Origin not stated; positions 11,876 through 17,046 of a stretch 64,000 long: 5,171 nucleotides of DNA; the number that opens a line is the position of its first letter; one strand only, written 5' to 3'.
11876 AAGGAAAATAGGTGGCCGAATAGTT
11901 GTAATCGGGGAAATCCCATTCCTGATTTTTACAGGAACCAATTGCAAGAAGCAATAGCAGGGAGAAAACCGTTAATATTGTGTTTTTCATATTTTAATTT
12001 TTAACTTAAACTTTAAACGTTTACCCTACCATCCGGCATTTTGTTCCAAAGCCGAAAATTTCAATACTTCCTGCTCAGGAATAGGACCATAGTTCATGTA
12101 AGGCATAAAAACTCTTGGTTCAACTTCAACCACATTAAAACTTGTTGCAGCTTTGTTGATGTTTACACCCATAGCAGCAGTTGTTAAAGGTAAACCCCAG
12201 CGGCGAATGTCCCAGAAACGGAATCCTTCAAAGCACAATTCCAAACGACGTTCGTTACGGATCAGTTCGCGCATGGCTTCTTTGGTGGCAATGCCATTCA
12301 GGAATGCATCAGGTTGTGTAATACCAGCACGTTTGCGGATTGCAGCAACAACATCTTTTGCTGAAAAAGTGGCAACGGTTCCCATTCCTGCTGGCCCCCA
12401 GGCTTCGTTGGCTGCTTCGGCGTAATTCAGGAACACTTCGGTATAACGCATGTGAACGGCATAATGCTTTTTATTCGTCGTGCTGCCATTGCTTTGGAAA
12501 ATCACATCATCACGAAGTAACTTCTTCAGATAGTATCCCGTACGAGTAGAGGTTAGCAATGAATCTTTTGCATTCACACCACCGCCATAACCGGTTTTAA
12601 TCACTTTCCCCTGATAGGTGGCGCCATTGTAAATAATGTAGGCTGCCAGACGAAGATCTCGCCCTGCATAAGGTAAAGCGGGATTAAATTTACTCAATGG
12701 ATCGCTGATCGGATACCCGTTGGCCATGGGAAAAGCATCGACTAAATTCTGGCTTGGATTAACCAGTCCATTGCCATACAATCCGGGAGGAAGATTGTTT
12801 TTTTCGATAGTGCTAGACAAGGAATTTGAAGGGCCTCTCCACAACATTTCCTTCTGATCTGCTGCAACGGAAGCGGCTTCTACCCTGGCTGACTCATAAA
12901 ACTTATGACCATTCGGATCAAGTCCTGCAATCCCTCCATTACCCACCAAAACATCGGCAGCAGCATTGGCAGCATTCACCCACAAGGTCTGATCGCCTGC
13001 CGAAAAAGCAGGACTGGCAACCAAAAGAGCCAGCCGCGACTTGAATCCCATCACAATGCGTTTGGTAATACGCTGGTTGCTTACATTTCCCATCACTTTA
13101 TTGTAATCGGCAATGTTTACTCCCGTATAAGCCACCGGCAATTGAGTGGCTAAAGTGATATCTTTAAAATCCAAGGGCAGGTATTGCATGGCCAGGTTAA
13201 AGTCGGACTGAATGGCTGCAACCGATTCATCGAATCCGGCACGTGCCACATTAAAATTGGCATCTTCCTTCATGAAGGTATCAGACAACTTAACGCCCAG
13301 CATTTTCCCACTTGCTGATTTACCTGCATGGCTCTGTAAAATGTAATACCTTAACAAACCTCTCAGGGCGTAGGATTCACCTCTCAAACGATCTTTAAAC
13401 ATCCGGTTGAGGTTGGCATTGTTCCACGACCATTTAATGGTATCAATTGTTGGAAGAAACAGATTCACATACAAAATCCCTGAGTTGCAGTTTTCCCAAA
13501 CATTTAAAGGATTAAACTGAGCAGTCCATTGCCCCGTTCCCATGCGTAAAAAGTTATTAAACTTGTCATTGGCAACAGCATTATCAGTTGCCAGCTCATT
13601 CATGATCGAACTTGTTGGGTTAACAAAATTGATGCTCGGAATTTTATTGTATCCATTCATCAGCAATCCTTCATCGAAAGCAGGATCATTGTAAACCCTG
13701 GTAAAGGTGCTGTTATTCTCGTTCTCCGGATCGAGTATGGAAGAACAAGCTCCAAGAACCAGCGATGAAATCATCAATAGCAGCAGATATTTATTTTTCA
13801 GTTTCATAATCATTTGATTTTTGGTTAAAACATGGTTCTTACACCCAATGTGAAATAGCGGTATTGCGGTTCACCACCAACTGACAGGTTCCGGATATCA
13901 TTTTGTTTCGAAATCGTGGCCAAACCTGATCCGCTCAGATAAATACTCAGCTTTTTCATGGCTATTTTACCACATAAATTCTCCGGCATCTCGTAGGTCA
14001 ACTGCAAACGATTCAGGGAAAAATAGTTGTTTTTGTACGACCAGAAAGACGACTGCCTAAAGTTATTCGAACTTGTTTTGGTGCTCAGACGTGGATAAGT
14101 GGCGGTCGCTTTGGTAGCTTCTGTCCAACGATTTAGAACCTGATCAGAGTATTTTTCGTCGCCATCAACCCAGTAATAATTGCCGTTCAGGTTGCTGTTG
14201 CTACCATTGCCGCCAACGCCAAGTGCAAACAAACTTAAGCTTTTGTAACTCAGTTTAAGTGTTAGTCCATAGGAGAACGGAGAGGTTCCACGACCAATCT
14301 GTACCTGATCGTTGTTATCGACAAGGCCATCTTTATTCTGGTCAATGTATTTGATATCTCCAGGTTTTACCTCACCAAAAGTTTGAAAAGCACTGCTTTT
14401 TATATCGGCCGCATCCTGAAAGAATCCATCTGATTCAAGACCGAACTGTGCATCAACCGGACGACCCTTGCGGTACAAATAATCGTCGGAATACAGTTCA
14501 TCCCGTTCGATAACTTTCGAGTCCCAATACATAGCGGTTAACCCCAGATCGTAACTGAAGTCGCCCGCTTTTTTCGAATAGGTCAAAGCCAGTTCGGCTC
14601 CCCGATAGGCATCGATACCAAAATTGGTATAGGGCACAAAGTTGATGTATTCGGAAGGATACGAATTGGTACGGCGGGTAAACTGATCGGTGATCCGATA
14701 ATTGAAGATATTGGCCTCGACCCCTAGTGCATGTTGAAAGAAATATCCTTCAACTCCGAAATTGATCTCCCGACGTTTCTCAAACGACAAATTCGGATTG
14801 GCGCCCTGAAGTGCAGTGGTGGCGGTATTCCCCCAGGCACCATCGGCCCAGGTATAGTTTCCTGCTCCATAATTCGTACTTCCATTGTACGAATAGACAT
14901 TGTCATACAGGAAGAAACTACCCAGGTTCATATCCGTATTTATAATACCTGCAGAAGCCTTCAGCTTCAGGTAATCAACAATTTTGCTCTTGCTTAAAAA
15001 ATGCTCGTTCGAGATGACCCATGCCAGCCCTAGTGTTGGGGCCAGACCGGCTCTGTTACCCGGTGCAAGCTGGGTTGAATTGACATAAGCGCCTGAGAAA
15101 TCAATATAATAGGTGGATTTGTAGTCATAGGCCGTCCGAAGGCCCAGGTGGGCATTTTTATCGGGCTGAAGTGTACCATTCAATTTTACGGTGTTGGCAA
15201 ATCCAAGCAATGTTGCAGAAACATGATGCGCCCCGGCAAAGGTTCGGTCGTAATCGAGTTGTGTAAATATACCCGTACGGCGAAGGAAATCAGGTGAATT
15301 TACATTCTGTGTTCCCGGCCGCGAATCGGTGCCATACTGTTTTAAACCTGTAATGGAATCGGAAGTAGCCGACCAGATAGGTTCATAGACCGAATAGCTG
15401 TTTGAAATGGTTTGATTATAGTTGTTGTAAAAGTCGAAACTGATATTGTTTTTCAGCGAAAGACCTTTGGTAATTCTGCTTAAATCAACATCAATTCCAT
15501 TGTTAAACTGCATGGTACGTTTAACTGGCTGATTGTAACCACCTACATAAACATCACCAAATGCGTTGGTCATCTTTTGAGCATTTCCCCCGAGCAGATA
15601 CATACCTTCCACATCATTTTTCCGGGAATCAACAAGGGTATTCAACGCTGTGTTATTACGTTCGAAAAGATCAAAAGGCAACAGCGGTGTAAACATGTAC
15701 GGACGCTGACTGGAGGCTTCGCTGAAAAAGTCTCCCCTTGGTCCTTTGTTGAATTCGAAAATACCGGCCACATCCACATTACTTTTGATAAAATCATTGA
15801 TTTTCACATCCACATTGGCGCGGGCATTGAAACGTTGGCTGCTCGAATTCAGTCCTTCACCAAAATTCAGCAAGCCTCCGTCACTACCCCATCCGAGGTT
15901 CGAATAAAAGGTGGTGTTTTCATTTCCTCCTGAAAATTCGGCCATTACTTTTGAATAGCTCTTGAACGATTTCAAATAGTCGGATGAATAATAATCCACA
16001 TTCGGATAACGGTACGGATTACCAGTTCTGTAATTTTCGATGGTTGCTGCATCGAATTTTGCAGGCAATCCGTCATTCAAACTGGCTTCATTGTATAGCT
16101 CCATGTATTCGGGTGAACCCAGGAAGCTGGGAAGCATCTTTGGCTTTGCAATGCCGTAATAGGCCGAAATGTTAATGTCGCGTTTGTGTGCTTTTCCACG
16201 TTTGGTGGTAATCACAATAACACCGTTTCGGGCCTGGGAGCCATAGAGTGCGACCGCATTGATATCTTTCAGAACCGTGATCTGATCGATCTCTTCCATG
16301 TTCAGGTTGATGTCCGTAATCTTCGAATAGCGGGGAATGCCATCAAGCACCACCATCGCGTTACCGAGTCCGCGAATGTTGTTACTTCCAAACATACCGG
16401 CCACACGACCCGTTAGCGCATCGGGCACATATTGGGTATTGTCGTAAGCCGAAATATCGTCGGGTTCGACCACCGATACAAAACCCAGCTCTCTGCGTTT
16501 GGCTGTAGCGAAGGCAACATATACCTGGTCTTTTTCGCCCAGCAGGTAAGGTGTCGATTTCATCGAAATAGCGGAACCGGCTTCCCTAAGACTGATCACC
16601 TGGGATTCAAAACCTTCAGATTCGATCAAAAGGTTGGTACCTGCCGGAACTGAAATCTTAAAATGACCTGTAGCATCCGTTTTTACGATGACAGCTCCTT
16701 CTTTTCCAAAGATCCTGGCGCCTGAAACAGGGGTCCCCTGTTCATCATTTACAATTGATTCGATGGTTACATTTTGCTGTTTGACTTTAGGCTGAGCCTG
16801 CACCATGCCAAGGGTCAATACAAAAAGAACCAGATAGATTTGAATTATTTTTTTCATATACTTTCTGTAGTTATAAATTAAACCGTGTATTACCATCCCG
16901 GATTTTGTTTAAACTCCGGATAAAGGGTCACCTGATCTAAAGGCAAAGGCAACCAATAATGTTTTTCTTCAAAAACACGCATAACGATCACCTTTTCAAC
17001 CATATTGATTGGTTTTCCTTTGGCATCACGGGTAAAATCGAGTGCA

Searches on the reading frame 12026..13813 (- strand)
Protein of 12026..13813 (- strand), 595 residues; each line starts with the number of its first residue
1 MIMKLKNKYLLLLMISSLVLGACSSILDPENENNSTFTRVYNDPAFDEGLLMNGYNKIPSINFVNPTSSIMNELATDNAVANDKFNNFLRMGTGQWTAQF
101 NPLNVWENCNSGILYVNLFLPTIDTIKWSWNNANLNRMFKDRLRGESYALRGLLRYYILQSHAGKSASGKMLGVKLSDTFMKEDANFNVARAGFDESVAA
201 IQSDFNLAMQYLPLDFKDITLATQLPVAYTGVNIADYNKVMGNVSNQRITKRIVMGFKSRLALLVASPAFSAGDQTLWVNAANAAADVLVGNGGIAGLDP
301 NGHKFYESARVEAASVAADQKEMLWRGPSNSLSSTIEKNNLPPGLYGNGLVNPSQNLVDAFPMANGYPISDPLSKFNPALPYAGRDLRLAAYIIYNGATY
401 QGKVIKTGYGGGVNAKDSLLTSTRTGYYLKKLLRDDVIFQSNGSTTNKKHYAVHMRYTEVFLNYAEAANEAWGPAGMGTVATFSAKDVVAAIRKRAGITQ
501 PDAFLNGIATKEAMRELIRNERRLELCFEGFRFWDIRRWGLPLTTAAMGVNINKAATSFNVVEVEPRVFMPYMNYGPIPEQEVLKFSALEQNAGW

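Call 6: search_protein_families(library=pfam, proteins=[window:12026-13813:-], max_evalue=0.001)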
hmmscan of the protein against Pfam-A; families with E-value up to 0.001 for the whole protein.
window:12026-13813:- (595 aa): 2 families
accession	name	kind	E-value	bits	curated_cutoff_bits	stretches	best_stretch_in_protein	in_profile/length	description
PF07980.17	SusD_RagB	-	1.5e-43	150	23.1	1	334-595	23-297/297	SusD family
PF14322.12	SusD-like_3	-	6.6e-11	43.2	27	1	28-218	4-171/191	Starch-binding associating with outer membrane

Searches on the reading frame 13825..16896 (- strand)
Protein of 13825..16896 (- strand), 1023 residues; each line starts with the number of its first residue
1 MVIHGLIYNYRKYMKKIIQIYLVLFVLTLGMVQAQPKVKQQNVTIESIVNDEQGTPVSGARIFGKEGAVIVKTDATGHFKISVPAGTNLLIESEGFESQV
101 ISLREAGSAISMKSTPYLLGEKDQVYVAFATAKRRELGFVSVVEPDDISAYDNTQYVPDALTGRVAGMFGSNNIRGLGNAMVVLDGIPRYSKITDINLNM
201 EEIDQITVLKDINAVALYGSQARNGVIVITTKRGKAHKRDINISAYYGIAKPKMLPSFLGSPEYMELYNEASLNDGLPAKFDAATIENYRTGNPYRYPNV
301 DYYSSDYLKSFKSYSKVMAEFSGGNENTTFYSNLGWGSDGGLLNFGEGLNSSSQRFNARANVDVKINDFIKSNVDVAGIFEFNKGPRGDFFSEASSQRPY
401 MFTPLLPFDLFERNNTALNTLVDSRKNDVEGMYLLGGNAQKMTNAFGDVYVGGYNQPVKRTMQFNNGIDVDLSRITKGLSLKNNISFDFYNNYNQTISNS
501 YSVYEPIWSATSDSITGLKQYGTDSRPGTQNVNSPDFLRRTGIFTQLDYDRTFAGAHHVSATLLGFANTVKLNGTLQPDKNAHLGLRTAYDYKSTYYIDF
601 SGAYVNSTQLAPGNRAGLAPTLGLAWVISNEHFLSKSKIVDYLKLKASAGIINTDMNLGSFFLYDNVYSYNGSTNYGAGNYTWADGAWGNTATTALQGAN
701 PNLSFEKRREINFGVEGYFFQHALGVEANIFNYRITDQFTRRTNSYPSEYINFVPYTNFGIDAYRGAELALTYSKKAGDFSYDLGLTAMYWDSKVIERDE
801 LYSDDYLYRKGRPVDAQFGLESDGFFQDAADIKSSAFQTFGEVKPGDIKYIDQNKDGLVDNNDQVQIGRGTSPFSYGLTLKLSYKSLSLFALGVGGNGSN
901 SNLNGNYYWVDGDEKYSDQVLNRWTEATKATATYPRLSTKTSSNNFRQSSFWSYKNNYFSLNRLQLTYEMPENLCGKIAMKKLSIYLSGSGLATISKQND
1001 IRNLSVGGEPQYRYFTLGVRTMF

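Call 79: search_protein_families(library=pfam, proteins=[window:13825-16896:-], max_evalue=0.0001)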
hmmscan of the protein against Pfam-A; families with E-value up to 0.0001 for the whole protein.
window:13825-16896:- (1023 aa): 4 families
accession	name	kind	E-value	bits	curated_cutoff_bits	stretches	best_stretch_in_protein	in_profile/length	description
PF07715.20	Plug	-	1.6e-07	32.2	23.9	1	139-226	8-107/107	TonB-dependent Receptor Plug Domain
PF13620.12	CarboxypepD_reg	-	2.2e-06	28.4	32.3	1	44-102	1-65/82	Carboxypeptidase regulatory-like domain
PF13715.12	CarbopepD_reg_2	-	1.7e-05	25.2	32.2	1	48-104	5-63/88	CarboxypepD_reg-like domain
PF15976.11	CooC_C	-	7.7e-05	23.1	29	0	38-93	12-65/93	CS1-pili formation C-terminal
